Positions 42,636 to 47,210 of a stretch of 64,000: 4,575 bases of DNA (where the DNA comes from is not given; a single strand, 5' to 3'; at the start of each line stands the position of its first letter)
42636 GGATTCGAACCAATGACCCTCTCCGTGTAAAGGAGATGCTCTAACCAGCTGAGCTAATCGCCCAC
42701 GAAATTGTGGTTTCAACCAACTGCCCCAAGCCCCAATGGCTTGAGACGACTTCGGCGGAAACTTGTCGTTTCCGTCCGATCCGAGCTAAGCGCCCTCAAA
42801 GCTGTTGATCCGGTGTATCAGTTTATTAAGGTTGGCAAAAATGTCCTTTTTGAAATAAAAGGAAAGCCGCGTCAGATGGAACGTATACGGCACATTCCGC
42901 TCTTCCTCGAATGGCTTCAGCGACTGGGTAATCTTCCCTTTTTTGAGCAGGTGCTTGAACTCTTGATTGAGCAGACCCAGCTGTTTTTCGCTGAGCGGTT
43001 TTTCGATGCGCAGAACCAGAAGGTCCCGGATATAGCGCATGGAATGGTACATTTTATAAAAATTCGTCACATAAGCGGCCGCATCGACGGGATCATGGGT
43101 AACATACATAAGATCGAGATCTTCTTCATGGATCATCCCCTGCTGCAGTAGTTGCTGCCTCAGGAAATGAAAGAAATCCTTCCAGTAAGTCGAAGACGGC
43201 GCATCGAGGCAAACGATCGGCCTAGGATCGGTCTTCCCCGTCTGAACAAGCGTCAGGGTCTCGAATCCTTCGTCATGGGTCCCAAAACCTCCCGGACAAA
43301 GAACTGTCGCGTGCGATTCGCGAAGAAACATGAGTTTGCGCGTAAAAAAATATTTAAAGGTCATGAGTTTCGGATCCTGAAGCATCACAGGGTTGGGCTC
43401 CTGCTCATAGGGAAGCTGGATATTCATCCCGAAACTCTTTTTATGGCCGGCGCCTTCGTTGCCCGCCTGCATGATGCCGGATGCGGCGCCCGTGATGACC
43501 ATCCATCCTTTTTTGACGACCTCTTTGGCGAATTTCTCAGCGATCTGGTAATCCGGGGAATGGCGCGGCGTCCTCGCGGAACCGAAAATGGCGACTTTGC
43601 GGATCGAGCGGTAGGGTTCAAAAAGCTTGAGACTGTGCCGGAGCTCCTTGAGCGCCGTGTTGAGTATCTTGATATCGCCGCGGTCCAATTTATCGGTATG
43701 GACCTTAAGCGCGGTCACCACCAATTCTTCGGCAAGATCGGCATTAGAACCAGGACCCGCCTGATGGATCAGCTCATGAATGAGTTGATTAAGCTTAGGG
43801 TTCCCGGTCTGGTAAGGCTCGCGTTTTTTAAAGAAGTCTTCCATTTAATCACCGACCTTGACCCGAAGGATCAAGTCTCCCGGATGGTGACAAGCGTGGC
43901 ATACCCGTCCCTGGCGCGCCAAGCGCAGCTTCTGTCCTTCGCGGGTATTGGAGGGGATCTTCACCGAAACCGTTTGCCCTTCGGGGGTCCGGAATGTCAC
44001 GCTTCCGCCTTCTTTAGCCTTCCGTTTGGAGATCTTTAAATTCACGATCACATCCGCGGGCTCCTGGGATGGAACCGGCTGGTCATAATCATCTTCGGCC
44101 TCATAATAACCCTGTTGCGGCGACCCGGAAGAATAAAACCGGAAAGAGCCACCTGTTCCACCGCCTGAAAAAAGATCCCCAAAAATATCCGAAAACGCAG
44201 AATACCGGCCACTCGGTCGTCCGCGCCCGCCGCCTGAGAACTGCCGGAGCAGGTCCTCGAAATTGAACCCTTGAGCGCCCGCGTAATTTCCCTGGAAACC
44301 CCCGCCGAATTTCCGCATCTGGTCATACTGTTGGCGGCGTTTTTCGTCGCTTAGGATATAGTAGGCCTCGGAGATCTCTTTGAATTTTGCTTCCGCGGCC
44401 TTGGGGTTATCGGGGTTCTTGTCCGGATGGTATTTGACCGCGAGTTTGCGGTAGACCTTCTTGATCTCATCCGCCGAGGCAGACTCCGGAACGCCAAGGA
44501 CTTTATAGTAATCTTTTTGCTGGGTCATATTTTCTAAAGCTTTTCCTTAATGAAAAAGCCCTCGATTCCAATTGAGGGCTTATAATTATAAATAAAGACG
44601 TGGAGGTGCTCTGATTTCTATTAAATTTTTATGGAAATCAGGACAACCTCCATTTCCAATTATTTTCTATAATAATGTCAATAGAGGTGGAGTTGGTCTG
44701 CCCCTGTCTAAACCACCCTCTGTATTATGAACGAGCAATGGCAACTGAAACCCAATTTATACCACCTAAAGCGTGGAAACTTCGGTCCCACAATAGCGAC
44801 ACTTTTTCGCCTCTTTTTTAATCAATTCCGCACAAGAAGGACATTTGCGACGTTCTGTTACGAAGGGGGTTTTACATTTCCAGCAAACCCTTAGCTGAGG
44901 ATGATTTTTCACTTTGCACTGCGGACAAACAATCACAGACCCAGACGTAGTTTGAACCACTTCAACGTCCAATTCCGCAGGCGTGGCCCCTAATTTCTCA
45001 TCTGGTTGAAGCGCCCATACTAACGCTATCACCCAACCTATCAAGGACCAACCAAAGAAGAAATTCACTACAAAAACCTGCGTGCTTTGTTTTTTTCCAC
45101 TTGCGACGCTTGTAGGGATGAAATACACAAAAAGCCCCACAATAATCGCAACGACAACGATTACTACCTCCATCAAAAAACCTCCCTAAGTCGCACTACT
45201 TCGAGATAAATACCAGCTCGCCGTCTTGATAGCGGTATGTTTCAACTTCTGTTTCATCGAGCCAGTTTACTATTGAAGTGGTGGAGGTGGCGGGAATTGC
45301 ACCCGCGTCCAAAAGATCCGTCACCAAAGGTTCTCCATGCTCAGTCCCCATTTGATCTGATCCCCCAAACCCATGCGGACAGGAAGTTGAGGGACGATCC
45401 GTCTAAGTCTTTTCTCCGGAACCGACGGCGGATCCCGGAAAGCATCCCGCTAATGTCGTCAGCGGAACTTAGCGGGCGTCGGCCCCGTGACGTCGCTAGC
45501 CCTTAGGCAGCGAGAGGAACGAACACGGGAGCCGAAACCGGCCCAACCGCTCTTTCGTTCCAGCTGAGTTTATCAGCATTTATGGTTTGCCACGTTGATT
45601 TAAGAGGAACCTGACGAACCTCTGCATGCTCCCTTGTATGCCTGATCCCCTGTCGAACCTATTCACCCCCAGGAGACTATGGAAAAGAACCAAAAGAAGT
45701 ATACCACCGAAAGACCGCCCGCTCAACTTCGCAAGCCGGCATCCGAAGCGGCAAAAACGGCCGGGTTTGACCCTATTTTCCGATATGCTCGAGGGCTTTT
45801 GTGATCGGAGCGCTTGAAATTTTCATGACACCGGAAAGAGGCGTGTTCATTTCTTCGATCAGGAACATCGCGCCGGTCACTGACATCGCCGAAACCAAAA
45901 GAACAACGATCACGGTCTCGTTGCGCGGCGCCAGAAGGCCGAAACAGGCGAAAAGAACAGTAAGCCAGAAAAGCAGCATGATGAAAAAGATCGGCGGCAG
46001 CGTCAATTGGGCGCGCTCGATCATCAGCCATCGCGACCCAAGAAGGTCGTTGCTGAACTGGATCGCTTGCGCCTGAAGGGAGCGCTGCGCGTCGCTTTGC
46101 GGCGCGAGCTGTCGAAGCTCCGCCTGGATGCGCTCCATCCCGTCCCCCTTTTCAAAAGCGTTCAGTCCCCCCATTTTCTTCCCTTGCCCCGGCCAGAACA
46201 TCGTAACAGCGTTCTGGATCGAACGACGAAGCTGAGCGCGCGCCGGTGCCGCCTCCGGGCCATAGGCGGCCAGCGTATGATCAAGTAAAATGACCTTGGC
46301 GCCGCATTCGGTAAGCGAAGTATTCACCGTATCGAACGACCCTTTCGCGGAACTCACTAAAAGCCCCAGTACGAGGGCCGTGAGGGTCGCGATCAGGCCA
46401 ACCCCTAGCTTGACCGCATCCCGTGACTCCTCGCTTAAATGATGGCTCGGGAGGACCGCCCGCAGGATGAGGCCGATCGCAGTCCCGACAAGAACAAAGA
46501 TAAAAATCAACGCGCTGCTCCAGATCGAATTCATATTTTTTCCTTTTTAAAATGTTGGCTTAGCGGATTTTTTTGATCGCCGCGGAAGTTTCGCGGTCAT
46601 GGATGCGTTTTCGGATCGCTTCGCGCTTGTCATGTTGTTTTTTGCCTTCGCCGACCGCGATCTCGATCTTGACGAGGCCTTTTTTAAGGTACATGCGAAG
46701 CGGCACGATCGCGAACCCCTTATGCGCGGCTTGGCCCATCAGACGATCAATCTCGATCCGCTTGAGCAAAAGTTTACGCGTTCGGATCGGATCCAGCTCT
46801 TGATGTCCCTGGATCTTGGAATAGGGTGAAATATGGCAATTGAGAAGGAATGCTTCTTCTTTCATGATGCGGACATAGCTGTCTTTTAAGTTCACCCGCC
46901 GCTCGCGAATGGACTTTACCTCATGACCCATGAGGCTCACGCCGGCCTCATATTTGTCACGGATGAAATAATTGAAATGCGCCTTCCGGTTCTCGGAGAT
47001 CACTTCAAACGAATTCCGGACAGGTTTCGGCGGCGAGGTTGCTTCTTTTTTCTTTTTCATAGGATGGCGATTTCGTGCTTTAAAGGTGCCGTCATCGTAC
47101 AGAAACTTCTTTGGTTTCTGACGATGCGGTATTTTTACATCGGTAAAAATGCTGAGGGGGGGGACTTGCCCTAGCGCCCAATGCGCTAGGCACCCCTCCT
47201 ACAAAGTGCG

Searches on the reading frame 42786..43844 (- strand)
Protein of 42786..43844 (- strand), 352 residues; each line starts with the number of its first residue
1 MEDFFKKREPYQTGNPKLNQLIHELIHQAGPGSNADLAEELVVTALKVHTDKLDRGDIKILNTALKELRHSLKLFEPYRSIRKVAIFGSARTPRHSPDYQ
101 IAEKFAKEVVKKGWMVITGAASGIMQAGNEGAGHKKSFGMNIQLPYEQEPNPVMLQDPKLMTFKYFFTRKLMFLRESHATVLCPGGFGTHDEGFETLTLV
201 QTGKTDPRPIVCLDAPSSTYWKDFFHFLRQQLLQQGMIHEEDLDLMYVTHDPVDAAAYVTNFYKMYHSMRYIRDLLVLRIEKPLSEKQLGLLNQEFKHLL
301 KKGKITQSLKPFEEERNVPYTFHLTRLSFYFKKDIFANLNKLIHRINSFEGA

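Call 74: search_protein_families(library=pfam, proteins=[window:42786-43844:-], max_evalue=0.0001)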
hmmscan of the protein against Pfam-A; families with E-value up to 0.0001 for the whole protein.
window:42786-43844:- (352 aa): 2 families
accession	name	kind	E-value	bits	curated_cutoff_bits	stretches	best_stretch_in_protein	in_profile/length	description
PF03641.19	Lysine_decarbox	-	1.9e-25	90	27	1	125-258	9-130/131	Possible lysine decarboxylase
PF18306.6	LDcluster4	-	1.9e-11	44.2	26.3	1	83-193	3-110/151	SLOG cluster4 family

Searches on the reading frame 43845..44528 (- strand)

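Call 74: search_protein_families(library=pfam, proteins=[window:43845-44528:-], max_evalue=0.0001)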
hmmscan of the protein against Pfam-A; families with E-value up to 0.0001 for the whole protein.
window:43845-44528:- (227 aa): 2 families
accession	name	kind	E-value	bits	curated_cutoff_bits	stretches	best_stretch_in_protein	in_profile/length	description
PF00226.36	DnaJ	-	4.3e-28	97.6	27.8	1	6-69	1-63/63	DnaJ domain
PF01556.23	DnaJ_C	-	3.4e-08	34.1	26.6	1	155-225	80-149/152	DnaJ C terminal domain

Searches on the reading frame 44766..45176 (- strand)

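Call 75: search_protein_families(library=pfam, proteins=[window:44766-45176:-], max_evalue=0.0001)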
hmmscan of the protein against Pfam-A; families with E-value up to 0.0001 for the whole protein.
window:44766-45176:- (136 aa): 4 families
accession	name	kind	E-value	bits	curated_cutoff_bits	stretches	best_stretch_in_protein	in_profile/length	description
PF14373.11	Imm_superinfect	-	3e-13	49.9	27.9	1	17-56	1-42/42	Superinfection immunity protein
PF12773.13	DZR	-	1.8e-07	31.6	27.3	1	84-130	1-45/45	Double zinc ribbon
PF13248.11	Zn_ribbon_3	-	5e-07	29.4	27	1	110-131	3-24/26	zinc-ribbon domain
PF24463.1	DUF7577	-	8.2e-05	22.6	28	0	81-101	2-22/27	Domain of unknown function (DUF7577)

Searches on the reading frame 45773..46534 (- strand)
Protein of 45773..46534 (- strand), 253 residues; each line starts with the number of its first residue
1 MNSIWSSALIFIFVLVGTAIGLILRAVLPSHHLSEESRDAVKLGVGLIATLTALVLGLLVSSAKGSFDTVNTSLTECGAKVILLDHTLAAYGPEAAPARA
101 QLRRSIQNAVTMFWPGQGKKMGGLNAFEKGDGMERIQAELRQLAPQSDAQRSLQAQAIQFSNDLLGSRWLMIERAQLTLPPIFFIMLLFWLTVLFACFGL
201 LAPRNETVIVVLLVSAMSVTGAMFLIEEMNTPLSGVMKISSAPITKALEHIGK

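Call 74: search_protein_families(library=pfam, proteins=[window:45773-46534:-], max_evalue=0.0001)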
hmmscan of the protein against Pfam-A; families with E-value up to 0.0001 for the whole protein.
window:45773-46534:- (253 aa): 1 family
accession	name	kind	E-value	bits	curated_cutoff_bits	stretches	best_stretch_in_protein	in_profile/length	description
PF14023.12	Bestrophin-like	-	6.3e-34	118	32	1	13-244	3-232/232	Bestrophin-like domain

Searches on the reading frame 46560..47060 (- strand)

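Call 74: search_protein_families(library=pfam, proteins=[window:46560-47060:-], max_evalue=0.0001)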
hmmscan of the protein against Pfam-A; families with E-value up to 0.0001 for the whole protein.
window:46560-47060:- (166 aa): 1 family
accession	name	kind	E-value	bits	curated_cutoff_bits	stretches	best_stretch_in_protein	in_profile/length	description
PF01668.23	SmpB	-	3.9e-54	182.9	27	1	21-163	1-142/143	SmpB protein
